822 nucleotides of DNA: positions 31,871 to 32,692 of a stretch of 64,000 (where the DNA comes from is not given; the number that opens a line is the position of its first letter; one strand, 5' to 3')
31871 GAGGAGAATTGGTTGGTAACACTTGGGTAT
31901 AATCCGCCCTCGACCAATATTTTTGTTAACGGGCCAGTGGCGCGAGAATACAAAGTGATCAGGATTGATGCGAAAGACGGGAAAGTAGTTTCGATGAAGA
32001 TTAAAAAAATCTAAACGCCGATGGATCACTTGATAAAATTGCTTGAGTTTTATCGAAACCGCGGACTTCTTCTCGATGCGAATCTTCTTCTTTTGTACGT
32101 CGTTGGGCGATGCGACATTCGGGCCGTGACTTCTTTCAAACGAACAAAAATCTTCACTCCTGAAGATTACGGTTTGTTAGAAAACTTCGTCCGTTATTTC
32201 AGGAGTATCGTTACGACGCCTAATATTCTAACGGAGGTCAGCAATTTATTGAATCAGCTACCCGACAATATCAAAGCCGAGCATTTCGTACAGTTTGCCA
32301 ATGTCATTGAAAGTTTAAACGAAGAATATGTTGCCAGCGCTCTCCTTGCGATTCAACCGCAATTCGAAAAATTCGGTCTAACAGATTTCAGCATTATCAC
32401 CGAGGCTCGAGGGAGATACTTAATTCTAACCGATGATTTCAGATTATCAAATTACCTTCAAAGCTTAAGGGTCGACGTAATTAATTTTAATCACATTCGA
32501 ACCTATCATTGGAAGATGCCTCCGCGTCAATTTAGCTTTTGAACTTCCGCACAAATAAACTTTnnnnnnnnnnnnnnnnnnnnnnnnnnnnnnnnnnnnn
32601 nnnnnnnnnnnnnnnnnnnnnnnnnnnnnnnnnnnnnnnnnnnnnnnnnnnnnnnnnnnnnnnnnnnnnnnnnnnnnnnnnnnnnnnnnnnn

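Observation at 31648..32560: AT-rich islet encoding a small PepSY-like protein immediately upstream of a PIN-domain protein, a candidate atypical toxin-antitoxin or defence pair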

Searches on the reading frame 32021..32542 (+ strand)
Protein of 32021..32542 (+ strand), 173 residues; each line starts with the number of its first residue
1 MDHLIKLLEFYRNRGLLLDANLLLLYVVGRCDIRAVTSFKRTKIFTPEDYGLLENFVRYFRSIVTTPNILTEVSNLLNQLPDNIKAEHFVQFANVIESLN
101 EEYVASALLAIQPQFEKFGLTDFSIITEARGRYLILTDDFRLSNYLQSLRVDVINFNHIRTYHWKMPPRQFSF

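Call 3: search_protein_families(library=pfam, proteins=[window:32021-32542:+], max_evalue=1)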
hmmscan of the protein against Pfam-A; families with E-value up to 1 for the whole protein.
window:32021-32542:+ (173 aa): 0 families

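Call 4: search_protein_families(library=padloc, proteins=[window:32021-32542:+], max_evalue=1)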
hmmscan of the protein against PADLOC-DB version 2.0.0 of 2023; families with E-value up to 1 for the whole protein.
window:32021-32542:+ (173 aa): 0 families

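Call 6: find_homologous_proteins(query=window:32021-32539:+)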
Query window:32021-32539:+ (173 aa): 1523 proteins with E <= 0.001 among 1659 candidates; the best 120 are listed.
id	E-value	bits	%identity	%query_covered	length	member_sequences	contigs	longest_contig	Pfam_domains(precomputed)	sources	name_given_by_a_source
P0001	4.7e-109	379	100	100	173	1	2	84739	-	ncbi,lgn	-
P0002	1.8e-92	325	86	98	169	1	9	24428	-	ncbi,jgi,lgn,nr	ncbi:hypothetical protein HUU05_05715 [candidate division KSB1 bacterium]|nr:hypothetical protein [c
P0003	1.3e-61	225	61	98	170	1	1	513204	-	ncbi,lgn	-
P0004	7.1e-52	193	55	95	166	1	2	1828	-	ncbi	-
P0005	6.8e-51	190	53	94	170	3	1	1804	-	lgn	-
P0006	1.0e-50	190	56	89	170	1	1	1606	-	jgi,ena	-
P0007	1.4e-50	189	52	94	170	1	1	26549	-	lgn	-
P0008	2.2e-50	189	56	95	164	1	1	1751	-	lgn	-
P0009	5.3e-50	187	56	92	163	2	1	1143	-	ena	-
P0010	2.7e-49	185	55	95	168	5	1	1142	-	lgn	-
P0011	5.1e-49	184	57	90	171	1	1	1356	-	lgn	-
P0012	6.5e-49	184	52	95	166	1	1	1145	-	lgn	-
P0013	7.4e-49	184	55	94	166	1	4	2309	-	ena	-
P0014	1.0e-48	183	51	95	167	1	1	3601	-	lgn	-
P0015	1.1e-48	183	53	95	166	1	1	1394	-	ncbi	-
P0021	1.3e-47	180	54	95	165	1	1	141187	-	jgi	jgi:rRNA-processing protein FCF1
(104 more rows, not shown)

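Call 7: search_protein_families(library=ncbifam, proteins=[window:32021-32542:+], max_evalue=1)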
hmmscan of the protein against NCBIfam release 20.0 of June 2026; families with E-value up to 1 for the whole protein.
window:32021-32542:+ (173 aa): 0 families

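Call 8: search_protein_families(library=phrogs, proteins=[window:32021-32542:+], max_evalue=1)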
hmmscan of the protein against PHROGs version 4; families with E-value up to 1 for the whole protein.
window:32021-32542:+ (173 aa): 0 families

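Call 11: find_related_loci(query=A1, collection=genome_contigs, flank=4000)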
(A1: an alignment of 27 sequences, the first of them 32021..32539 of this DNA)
Query A1 (173 aa) in genome_contigs; peptide patterns used: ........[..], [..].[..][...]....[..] (x = any residue, [..] = any of these).
405 stretches matched a pattern; 380 encode a relative of the query (tblastn E <= 1e-3); the best 80 are kept; 80 distinct loci.
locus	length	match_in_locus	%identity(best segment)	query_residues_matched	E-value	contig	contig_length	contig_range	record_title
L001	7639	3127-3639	86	1-171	5e-91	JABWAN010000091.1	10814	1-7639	MAG: candidate division KSB1 bacterium isolate MAG_5 scaffold_7222, whole genome shotgun sequence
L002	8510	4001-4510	61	1-170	1e-61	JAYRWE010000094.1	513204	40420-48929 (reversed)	MAG: bacterium isolate NJ_NJASGE3bin.37 k141_1056849, whole genome shotgun sequence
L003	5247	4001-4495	52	1-165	1e-52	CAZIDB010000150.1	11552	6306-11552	MAG TPA_asm: uncultured Melioribacter sp. isolate binchicken_co20_358 genome assembly, contig: NODE_10305_length_11552_c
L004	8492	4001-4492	54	1-164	3e-52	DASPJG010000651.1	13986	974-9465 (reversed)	MAG TPA_asm: Pyrinomonadaceae bacterium isolate SMAG_U12003 k141_43610, whole genome shotgun sequence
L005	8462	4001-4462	53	11-164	5e-52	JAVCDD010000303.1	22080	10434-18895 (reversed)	MAG: Candidatus Hatepunaea meridiana isolate MAG_3300035698_979 Ga0374944_591381, whole genome shotgun sequence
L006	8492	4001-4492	50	1-164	2e-51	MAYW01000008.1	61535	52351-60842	MAG: Candidatus Scalindua rubra isolate BSI-1 SCARUB_contig000008, whole genome shotgun sequence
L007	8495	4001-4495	53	1-165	4e-51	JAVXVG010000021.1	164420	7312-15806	MAG: Acidobacteriota bacterium isolate BP_34 scaffold_426612, whole genome shotgun sequence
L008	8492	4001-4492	52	1-164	4e-51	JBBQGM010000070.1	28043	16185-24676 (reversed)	MAG: Pyrinomonadales bacterium isolate Co_metawrap_963 Cmw_963_k141_3081296_length_28043_cov_16.9954, whole genome shotg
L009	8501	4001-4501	51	1-167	7e-51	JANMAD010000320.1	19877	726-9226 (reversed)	MAG: Acidobacteriota bacterium isolate OTE_12_metabat_133 OTE_12_k141_3291094, whole genome shotgun sequence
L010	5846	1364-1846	52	6-166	1e-50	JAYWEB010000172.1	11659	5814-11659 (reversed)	MAG: Chthoniobacter sp. isolate GL97_DN_concoct_74_sub GL97_DN_concoct_74_sub_171, whole genome shotgun sequence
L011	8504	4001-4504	52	1-168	3e-50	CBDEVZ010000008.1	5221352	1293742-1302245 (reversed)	MAG: uncultured Candidatus Binatia bacterium isolate 77b99e23-3f9f-49a3-a4d3-93b2c3db3d2d genome assembly, contig: conti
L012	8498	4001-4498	50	1-166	2e-50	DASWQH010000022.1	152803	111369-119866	MAG TPA_asm: Pyrinomonadaceae bacterium isolate SMAG_U3489 k141_1060809, whole genome shotgun sequence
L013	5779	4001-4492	52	1-164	4e-50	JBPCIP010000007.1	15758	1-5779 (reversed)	MAG: Pyrinomonadaceae bacterium isolate TH_ant_mag_3 S1Ck127_7671573_flag_1_multi_11.9930_len_15758, whole genome shotgu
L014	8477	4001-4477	55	3-161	6e-50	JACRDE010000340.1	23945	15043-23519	MAG: Desulfomonile tiedjei isolate NC_groundwater_1664_Pr3_B-0.1um_52_9 SR-2_scaffold_141_2173892, whole genome shotgun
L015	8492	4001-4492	50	1-164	2e-49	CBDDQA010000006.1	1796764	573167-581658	MAG: uncultured Candidatus Binatia bacterium isolate 6ae7d3f7-6f3a-412e-99ff-c928d72fc6b4 genome assembly, contig: conti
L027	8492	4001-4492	48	1-164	2e-47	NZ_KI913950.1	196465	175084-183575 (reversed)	Leptolyngbya sp. PCC 6406 LEP6406DRAFT_scaffold2.2, whole genome shotgun sequence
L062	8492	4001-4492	48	2-165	6e-46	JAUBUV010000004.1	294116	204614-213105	Microcoleus sp. AT9_A5 NODE_8_length_294116_cov_78.642126, whole genome shotgun sequence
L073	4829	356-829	49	3-160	5e-45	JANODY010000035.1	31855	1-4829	MAG: Cyanobacteria bacterium SOY_65_metabat_81 SOY_65_k141_319787, whole genome shotgun sequence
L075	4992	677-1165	45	2-164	1e-44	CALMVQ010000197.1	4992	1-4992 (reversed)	MAG TPA_asm: uncultured Scytonema sp. isolate SRR13685156_bin.26_CONCOCT_v1.1_MAG genome assembly, contig: NODE_4745_len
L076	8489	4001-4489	47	2-164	3e-45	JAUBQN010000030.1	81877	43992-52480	Microcoleus sp. Pol14C6 NODE_74_length_81877_cov_23.790281, whole genome shotgun sequence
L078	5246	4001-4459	49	12-164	1e-44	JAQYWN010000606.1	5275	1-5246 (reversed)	MAG: Rhizonema sp. NSF051 rhizonema_NODE_641_length_5275_cov_30.9862, whole genome shotgun sequence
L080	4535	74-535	49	11-164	8e-45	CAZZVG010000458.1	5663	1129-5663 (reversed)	MAG: Iningainema sp. isolate Brown_J.bin.8 genome assembly, contig: NODE_7740_length_5663_cov_7.275321, whole genome sho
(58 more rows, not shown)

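Call 12: search_solved_structures(query=A1, max_evalue=10, show_alignments=3)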
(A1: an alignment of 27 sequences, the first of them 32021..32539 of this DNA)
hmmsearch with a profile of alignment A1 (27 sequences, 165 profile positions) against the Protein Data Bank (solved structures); distinct sequences matched with E-value up to 10: 19.
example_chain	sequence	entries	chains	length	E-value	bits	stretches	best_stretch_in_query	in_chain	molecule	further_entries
5vmm_E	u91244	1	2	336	0.2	14.8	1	39-124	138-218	Iron-regulated cell wall-anchored protein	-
7pcf_E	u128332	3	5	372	0.24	14.6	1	39-123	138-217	Iron-regulated surface determinant protein B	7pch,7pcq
9fg0_A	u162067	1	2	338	0.35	14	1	107-146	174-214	Gamma-aminobutyric acid receptor subunit alpha-1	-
7t0w_B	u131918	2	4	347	0.36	14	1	107-146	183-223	Gamma-aminobutyric acid receptor subunit alpha-1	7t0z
2pmz_C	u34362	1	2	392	0.37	13.9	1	123-162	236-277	DNA-directed RNA polymerase subunit A""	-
3hkz_C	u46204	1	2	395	0.38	13.9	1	123-162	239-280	DNA-directed RNA polymerase subunit A''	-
6d6t_B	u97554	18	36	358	0.39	13.9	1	107-145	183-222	Gamma-aminobutyric acid receptor subunit alpha-1,Gamma-aminobutyric acid receptor subunit | Gamma-aminobutyric acid receptor subunit alpha-1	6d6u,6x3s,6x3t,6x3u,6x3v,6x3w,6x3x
7pbd_A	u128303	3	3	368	0.41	13.8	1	107-145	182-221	Gamma-aminobutyric acid receptor subunit alpha-1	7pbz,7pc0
6dw0_C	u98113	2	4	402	0.47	13.6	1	107-145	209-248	Gamma-aminobutyric acid receptor subunit alpha-1,Gamma-aminobutyric acid receptor subunit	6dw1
9fap_A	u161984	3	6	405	0.48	13.6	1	107-145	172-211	Gamma-aminobutyric acid receptor subunit alpha-1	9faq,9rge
9fas_A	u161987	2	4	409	0.49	13.6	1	107-145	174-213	Gamma-aminobutyric acid receptor subunit alpha-1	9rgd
7pbd_D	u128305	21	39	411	0.49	13.5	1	107-145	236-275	Gamma-aminobutyric acid receptor subunit alpha-1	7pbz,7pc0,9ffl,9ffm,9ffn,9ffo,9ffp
9faj_A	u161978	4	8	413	0.49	13.5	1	107-145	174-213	Gamma-aminobutyric acid receptor subunit alpha-1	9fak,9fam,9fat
9crs_B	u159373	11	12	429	0.52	13.5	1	107-145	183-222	Gamma-aminobutyric acid receptor subunit alpha-1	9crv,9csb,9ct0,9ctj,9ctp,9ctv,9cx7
6hug_A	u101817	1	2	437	0.54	13.4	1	107-145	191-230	Gamma-aminobutyric acid receptor subunit alpha-1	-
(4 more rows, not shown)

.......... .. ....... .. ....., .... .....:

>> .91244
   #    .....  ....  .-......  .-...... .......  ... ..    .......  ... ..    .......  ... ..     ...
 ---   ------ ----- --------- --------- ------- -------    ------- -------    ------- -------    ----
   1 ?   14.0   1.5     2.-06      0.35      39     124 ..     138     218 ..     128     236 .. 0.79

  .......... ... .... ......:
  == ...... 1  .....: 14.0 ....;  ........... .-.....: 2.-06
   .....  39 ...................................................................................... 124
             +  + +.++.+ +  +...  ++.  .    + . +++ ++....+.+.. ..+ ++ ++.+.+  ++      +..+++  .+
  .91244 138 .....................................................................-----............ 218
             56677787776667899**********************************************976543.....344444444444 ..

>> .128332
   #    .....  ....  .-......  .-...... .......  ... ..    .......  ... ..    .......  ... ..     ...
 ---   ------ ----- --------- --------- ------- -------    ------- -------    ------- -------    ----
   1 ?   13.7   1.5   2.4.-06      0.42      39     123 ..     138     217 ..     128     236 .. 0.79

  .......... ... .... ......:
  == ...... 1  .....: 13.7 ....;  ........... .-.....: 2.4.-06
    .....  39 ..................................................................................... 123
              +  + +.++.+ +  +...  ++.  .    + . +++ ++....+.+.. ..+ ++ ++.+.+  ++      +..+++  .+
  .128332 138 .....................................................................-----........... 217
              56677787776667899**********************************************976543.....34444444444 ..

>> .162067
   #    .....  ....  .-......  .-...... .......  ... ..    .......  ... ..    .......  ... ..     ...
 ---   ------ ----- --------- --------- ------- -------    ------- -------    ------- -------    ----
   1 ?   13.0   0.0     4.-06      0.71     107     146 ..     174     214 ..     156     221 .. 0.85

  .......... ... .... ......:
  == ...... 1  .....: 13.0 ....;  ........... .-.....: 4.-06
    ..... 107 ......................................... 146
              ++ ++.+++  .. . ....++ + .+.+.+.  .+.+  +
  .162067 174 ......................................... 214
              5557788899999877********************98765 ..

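Call 17: predict_structure(alignment_id=A1)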
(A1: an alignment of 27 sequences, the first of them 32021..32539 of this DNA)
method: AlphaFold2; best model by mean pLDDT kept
length: 173 residues; sequences in the alignment: 27
mean_pLDDT: 83.9   pTM: 0.80
mean pLDDT of the five models: 83.9, 83.1, 83.0, 82.5, 81.0
residues with pLDDT >= 90: 64; 70-90: 100; 50-70: 6; < 50: 3
segments of 3 or more residues with pLDDT < 50: 171-173
pLDDT, mean of each block of 10 residues (from residue 1): 86 91 90 88 92 93 80 79 82 84 78 78 76 90 91 92 70 40
secondary structure, 60 per line:
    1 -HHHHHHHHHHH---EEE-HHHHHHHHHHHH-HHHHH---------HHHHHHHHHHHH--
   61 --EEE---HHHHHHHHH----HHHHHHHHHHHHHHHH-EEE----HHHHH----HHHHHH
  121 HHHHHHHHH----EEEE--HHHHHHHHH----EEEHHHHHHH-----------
elements in order: H2-12 E16-18 H20-31 H33-37 H47-58 E63-65 H69-77 H82-97 E99-101 H106-110 H115-129 E134-137 H140-148 E153-155 H156-162

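Call 22: fold_search(model_id=the predicted structure, library=pdb)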
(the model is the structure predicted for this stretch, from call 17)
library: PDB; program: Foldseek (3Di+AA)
matches with E <= 10: 518; with E <= 0.001: 5
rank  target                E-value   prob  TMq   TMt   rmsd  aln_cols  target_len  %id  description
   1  1o4w                  1.3e-04  1.00  0.45  0.58   8.1       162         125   17  CRYSTAL STRUCTURE OF a PIN (PILT N-TERMINUS) DOMAIN CONTAINING PROTEIN (AF0591) FROM ARCHAEOGLOBUS FULGIDUS AT 1.90 A RE (released 2003-07-29)
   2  5f4h_C                4.4e-04  1.00  0.36  0.17  10.2       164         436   13  Archael RuvB-like Holiday junction helicase (released 2016-12-21)
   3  5f4h_B                4.9e-04  1.00  0.35  0.16  10.2       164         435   14  Archael RuvB-like Holiday junction helicase (released 2016-12-21)
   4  2fe1                  5.3e-04  1.00  0.51  0.64   4.6       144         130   17  Crystal Structure of PAE0151 from Pyrobaculum aerophilum (released 2005-12-27)
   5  3ix7_A                9.8e-04  1.00  0.46  0.57   6.3       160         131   12  Crystal structure of a domain of functionally unknown protein from Thermus thermophilus HB8 (released 2009-09-22)
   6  5f4h_A                1.5e-03  0.99  0.35  0.16  10.2       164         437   14  Archael RuvB-like Holiday junction helicase (released 2016-12-21)
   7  2dok_A                1.9e-03  0.98  0.37  0.38   9.0       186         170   16  Crystal structure of the PIN domain of human EST1A (released 2007-05-01)
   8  3ix7_B                2.3e-03  1.00  0.44  0.56   6.1       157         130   12  Crystal structure of a domain of functionally unknown protein from Thermus thermophilus HB8 (released 2009-09-22)
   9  2dok_B                2.3e-03  0.97  0.36  0.37   9.6       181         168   14  Crystal structure of the PIN domain of human EST1A (released 2007-05-01)
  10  2hwx                  2.7e-03  0.98  0.38  0.39   8.9       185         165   14  Structure of human SMG6 E1282C PIN domain mutant. (released 2006-11-14)
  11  1y82_B                3.6e-03  1.00  0.47  0.54   5.2       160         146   15  Conserved hypothetical protein Pfu-367848-001 from Pyrococcus furiosus (released 2005-01-25)
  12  1ye5_A                3.6e-03  1.00  0.46  0.53   5.3       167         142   14  Crystal structure of hypothetical protein of unknown function from pyrococcus horikoshii OT3 (released 2005-05-17)
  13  2hww_B                4.9e-03  0.97  0.39  0.42   9.2       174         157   14  Structure of PIN domain of human SMG6 (released 2006-11-14)
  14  2hww_A                5.3e-03  0.96  0.39  0.41   9.0       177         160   15  Structure of PIN domain of human SMG6 (released 2006-11-14)
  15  5yww                  5.6e-03  0.98  0.35  0.15   8.2       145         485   14  Archael RuvB-like Holiday junction helicase (released 2018-06-13)
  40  2mdt_MODEL_1_A        2.3e-02  0.91  0.36  0.48   7.4       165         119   11  a PilT N-terminus domain protein SSO1118 from hyperthemophilic archaeon Sulfolobus solfataricus P2 (released 2013-11-20)
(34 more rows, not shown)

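Call 29: find_encoding_contigs(protein=P0001, flank=10000, max_places=3)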
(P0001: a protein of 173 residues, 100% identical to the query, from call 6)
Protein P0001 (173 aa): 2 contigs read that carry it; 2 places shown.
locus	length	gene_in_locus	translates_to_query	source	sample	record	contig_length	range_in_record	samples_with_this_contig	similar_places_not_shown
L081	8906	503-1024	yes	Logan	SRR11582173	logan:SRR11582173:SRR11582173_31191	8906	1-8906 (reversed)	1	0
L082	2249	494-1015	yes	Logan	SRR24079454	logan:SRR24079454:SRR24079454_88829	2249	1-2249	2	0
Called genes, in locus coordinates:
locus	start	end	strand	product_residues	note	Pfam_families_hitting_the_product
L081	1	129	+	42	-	?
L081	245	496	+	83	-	-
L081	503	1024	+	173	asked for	-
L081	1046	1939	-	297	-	PF01370:Epimerase, PF16363:GDP_Man_Dehyd (faint), PF08338:DUF1731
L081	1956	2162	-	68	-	-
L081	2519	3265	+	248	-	PF00487:FA_desaturase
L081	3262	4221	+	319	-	PF04463:2-thiour_desulf, PF08349:DUF1722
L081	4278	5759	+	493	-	PF00875:DNA_photolyase (weak)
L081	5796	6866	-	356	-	PF10509:GalKase_gal_bdg, PF00288:GHMP_kinases_N, PF08544:GHMP_kinases_C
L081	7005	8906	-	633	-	?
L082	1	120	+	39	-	?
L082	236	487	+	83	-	-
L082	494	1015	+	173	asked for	-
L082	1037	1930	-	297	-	PF01370:Epimerase, PF16363:GDP_Man_Dehyd (faint), PF08338:DUF1731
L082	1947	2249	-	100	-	?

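Call 30: find_encoding_contigs(protein=P0021, flank=8000, max_places=3)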
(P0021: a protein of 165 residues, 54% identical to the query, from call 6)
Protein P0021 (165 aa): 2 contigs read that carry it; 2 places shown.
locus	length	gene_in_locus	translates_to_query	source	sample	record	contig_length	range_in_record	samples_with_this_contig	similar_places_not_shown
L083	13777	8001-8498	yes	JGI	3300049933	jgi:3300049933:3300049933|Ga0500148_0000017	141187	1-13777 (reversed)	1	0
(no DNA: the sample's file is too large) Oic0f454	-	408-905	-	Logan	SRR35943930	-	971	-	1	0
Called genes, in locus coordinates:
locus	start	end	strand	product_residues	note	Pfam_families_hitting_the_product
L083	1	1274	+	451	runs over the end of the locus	PF27098:Rv0959_3rd, PF13519:VWA_2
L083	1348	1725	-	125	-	PF01329:Pterin_4a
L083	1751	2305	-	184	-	PF13801:Metal_resist, PF07813:LTXXQ (weak)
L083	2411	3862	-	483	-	PF13088:BNR_2 (faint), PF02012:BNR (faint)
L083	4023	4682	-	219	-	PF00027:cNMP_binding, PF13545:HTH_Crp_2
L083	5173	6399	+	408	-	PF06245:DUF1015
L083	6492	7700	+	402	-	PF00389:2-Hacid_dh, PF02826:2-Hacid_dh_C, PF03446:NAD_binding_2, PF01842:ACT (weak)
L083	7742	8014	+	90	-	-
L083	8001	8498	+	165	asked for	-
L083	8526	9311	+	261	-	PF00106:adh_short, PF03435:Sacchrp_dh_NADP (faint), PF08659:KR, PF13561:adh_short_C2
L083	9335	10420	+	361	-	PF00266:Aminotran_5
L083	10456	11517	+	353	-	PF00930:DPPIV_N (faint), PF26550:Tricorn_2nd (faint), PF26549:Tricorn_N, PF07676:PD40, PF26549:Tricorn_N, PF07676:PD40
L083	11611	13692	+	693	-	PF02225:PA (faint), PF04389:Peptidase_M28, PF01546:Peptidase_M20 (weak), PF13180:PDZ_2, PF17820:PDZ_6 (weak)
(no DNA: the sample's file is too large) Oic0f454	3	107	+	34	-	?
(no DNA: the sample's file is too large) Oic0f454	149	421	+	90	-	-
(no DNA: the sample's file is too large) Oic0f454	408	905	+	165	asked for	-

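Call 38: search_dna_similar(query=window:32021-32539:+, collection=plasmids, mode=protein, max_evalue=0.001, max_rows=25)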
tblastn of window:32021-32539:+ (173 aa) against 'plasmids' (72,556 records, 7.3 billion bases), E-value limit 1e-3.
Records with a match: 5; places in all: 5; records where one place covers at least 80% of the query: 5.
Best place of each record, by identity: <60% 5.
By first word of the organism name: Nostoc 2; Allocoleopsis 1; Leptolyngbya 1; Kovacikia 1.
By predicted mobility (MOB-suite, as given by PLSDB): non-mobilizable 4; conjugative 1.
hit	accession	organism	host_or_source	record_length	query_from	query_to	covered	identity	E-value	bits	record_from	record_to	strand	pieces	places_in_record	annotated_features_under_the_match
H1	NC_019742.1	Allocoleopsis franciscana PCC 7113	-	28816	6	165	92%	49.4%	4e-37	142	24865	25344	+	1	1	PIN domain-containing protein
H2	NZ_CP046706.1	Nostoc sp. ATCC 53789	-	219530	2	164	94%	45.4%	6e-37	141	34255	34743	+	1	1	PIN domain-containing protein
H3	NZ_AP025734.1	Nostoc cf. commune SO-36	-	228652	2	164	94%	45.4%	8e-37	141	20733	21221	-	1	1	PIN domain-containing protein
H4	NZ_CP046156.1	Leptolyngbya sp. BL0902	cell culture,open pond on an algae farm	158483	11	165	90%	47.7%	8e-35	135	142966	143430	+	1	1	PIN domain-containing protein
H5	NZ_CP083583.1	Kovacikia minuta CCNUW1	cell culture,fresh water lake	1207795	2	165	95%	40.9%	1e-28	117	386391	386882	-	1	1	record has no annotation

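Call 39: search_dna_similar(query=window:32021-32539:+, collection=phages, mode=protein, max_evalue=0.001, max_rows=15)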
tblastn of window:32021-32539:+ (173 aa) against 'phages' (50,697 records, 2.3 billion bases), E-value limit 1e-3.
No match.

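Call 40: get_annotated_region(hit=H1, flank=5000)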
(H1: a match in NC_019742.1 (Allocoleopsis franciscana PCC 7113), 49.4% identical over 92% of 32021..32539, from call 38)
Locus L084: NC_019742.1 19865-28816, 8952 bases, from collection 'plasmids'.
description: Allocoleopsis franciscana PCC 7113 plasmid pMIC7113.06, complete sequence
organism: Allocoleopsis franciscana PCC 7113 (NCBI taxid 1173027)
taxonomy: Bacteria; Cyanobacteriota; Cyanophyceae; Coleofasciculales; Coleofasciculaceae; Allocoleopsis; Allocoleopsis franciscana; Allocoleopsis franciscana PCC 7113
host: -; source: -; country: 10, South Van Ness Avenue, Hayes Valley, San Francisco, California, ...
typing (MOB-suite, as given by PLSDB): non-mobilizable
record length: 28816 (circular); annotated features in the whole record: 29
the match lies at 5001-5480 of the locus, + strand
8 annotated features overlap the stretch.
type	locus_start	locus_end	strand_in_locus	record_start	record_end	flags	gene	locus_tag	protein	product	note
CDS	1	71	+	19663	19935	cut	-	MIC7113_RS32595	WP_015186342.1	hypothetical protein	-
CDS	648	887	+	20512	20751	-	-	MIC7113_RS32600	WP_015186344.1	helix-turn-helix transcriptional regulator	-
CDS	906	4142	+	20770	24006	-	-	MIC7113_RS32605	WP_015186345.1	DUF499 domain-containing protein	-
CDS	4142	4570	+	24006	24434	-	-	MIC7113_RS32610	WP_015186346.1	hypothetical protein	-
CDS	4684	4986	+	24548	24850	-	-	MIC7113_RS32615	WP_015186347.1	hypothetical protein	-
CDS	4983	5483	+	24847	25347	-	-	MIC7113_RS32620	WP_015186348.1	PIN domain-containing protein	-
CDS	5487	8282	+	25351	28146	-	-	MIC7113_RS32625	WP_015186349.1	DUF1156 domain-containing protein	-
CDS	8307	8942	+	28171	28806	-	-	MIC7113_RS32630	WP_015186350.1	hypothetical protein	-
